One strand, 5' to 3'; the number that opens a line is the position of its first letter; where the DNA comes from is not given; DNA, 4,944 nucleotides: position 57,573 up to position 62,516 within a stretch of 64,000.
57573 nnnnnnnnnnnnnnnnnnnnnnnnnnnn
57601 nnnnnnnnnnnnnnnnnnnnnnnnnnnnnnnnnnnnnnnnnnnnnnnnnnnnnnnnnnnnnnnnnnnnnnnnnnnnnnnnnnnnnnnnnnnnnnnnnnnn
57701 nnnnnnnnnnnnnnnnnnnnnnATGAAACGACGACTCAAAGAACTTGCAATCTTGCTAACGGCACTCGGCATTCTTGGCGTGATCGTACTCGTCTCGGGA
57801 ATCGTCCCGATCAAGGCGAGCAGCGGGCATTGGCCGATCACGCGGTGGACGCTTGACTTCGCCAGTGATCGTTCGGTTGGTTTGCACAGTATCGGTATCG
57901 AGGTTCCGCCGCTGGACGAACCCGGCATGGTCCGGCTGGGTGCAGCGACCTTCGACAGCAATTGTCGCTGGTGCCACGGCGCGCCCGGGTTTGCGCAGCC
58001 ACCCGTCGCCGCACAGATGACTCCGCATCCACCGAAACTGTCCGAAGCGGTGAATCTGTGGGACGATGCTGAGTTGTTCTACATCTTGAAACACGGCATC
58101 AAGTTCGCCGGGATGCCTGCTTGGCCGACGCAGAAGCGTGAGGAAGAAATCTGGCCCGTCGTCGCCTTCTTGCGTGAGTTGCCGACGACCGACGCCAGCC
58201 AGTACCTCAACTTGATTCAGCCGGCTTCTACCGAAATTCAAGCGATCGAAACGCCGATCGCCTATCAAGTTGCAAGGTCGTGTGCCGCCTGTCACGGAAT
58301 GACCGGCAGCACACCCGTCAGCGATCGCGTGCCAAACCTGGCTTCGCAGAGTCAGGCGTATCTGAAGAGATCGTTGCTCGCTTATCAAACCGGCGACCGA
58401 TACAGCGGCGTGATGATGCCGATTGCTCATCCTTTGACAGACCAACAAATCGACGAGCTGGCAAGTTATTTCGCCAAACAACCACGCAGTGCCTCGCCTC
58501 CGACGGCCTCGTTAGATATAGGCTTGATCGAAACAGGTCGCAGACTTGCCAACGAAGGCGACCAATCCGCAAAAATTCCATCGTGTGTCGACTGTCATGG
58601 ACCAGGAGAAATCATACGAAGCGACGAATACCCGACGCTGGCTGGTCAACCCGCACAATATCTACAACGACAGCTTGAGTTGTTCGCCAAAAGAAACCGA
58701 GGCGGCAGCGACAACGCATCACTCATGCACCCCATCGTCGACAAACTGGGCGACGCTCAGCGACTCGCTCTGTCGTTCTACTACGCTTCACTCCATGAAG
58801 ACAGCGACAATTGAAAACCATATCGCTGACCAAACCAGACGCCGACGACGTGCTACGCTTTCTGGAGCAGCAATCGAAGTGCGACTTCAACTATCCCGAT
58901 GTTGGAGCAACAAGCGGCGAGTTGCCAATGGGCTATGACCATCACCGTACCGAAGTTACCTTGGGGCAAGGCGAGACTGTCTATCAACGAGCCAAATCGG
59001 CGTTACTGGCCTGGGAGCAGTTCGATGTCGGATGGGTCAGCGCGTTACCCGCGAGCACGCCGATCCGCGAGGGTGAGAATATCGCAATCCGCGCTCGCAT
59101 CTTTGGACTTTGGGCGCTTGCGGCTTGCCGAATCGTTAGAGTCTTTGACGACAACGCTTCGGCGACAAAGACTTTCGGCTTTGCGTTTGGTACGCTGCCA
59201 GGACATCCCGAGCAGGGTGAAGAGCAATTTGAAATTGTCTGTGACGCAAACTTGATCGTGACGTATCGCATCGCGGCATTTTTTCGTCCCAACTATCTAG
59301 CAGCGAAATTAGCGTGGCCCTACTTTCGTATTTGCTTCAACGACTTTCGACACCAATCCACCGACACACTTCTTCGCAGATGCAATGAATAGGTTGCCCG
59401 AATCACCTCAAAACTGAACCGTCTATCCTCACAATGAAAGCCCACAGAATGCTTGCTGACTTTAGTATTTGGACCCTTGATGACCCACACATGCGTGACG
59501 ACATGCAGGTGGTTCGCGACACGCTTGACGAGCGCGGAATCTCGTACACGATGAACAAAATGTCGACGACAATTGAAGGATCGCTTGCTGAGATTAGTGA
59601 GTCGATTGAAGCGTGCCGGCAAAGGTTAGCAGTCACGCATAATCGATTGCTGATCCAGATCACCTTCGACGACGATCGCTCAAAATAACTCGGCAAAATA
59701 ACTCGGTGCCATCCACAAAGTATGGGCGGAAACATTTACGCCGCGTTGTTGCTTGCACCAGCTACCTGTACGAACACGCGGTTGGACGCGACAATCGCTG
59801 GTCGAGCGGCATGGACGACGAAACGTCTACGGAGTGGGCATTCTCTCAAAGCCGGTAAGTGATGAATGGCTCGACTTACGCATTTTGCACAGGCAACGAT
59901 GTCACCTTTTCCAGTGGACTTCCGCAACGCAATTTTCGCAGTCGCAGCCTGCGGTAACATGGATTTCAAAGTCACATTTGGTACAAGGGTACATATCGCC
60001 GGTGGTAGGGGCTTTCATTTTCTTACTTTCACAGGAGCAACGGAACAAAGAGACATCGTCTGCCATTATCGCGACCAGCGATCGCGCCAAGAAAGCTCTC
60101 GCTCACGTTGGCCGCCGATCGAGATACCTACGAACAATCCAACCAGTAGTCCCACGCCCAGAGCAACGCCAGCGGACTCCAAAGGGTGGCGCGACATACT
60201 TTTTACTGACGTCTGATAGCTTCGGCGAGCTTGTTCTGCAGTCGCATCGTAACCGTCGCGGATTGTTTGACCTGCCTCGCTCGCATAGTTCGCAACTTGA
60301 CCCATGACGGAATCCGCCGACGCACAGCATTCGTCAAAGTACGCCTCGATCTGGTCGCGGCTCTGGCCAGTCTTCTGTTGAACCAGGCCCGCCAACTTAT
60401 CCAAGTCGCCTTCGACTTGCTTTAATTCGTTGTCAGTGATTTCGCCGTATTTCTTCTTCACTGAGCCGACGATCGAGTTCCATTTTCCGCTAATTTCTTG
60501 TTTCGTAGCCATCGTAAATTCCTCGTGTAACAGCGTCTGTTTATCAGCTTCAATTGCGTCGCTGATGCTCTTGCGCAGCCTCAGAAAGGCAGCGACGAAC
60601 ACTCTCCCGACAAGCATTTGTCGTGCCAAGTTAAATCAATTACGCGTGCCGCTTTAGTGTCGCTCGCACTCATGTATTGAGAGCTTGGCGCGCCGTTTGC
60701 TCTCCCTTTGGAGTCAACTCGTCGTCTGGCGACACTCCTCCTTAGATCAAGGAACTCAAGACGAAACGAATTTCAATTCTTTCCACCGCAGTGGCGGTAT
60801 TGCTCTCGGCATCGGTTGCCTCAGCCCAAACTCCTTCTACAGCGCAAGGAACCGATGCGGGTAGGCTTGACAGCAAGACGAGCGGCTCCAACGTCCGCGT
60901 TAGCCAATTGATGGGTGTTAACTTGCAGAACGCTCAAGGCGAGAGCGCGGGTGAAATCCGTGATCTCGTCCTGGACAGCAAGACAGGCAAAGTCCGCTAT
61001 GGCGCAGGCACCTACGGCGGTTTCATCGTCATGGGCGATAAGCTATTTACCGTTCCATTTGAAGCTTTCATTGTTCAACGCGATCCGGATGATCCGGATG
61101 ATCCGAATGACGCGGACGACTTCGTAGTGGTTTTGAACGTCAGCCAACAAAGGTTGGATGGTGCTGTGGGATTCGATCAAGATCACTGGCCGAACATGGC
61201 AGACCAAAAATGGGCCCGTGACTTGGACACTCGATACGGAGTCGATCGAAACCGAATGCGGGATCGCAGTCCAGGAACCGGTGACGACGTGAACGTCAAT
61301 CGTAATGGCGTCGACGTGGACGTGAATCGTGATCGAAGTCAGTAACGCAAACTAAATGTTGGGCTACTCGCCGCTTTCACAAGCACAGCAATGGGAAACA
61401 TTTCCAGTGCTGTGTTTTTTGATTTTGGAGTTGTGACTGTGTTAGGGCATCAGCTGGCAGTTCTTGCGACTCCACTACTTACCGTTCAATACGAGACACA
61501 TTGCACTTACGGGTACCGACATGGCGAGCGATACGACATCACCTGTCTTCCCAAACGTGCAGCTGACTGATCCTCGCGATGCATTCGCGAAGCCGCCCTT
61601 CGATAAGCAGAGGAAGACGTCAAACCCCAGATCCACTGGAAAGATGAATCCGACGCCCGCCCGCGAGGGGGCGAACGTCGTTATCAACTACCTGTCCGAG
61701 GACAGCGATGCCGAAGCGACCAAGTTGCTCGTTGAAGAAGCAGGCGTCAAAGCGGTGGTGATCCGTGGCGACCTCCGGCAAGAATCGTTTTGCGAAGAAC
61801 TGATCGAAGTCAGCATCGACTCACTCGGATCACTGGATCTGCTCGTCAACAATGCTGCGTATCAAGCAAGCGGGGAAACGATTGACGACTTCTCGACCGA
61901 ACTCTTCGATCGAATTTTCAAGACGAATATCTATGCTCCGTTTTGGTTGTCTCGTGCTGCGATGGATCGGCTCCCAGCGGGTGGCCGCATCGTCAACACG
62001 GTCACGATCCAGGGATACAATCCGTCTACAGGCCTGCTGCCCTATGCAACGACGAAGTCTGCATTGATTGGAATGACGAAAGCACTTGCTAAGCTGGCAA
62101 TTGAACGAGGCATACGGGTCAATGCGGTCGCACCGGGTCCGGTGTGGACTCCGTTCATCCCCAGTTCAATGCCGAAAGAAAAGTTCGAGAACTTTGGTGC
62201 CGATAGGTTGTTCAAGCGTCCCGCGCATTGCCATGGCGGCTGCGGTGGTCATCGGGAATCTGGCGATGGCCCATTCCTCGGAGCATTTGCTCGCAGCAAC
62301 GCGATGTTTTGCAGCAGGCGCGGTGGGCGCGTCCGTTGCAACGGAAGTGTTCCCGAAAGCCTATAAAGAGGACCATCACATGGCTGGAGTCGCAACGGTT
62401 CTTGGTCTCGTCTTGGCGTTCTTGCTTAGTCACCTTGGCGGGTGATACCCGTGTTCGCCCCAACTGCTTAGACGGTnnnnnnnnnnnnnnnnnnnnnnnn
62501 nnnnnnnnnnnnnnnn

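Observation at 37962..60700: Eleven sigma-54 promoters define a candidate RpoN-driven general stress regulon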

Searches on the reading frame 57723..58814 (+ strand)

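Call 59: search_protein_families(library=pfam, proteins=[window:57723-58814:+], max_evalue=0.001)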
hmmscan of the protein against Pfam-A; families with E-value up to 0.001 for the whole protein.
window:57723-58814:+ (363 aa): 2 families
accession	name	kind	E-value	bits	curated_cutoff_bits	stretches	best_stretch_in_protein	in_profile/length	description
PF13442.11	Cytochrome_CBB3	-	5e-22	78.4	27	2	70-150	3-68/68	Cytochrome C oxidase, cbb3-type, subunit III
PF00034.26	Cytochrom_C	-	2.2e-19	71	21.3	2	72-153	3-89/90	Cytochrome c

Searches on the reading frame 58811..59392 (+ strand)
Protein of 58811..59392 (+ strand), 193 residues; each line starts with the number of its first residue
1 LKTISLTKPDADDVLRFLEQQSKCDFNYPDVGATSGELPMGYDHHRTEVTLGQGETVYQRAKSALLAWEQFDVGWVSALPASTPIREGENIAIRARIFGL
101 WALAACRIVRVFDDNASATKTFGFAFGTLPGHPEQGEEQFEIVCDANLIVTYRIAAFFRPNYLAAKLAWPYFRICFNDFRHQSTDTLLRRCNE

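Call 59: search_protein_families(library=pfam, proteins=[window:58811-59392:+], max_evalue=0.001)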
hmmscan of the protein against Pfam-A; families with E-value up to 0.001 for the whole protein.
window:58811-59392:+ (193 aa): 1 family
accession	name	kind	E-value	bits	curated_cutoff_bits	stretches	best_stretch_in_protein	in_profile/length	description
PF09348.15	DUF1990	-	5.1e-44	150.6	23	1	27-184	1-155/157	Domain of unknown function (DUF1990)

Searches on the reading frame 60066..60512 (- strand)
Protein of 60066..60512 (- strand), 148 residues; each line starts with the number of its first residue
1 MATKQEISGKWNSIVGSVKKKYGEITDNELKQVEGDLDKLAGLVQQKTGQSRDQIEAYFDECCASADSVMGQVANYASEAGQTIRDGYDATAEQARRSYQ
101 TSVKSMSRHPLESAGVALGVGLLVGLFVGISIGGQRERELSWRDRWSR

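Call 9: search_protein_families(library=pfam, proteins=[window:60066-60512:-], max_evalue=0.01)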
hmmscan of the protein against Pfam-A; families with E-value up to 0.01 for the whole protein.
window:60066-60512:- (148 aa): 3 families
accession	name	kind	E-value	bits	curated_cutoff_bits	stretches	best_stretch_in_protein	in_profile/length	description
PF05532.17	CsbD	-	3.3e-17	62.6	40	1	6-56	2-52/53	CsbD-like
PF01442.23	Apolipoprotein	-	4.9e-06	26.8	90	1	10-100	8-98/190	Apolipoprotein A1/A4/E domain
PF19029.5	DUF883_C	-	4.2e-05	23.5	27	1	109-127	8-26/30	DUF883 C-terminal glycine zipper region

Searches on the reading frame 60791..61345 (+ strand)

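Call 9: search_protein_families(library=pfam, proteins=[window:60791-61345:+], max_evalue=0.01)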
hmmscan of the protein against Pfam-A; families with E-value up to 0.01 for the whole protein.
window:60791-61345:+ (184 aa): 1 family
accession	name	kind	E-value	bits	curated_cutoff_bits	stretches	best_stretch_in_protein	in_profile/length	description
PF05239.21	PRC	-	1.2e-06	28.9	21.2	1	35-92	4-59/78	PRC-barrel domain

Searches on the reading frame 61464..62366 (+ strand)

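Call 9: search_protein_families(library=pfam, proteins=[window:61464-62366:+], max_evalue=0.01)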
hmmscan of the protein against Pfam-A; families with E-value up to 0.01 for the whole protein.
window:61464-62366:+ (300 aa): 2 families
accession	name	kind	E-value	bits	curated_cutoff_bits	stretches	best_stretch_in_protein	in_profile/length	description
PF00106.31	adh_short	-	8.3e-36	123.7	26.6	1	66-233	21-188/195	short chain dehydrogenase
PF13561.12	adh_short_C2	-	1.1e-35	123.7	27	1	66-235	17-184/236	Enoyl-(Acyl carrier protein) reductase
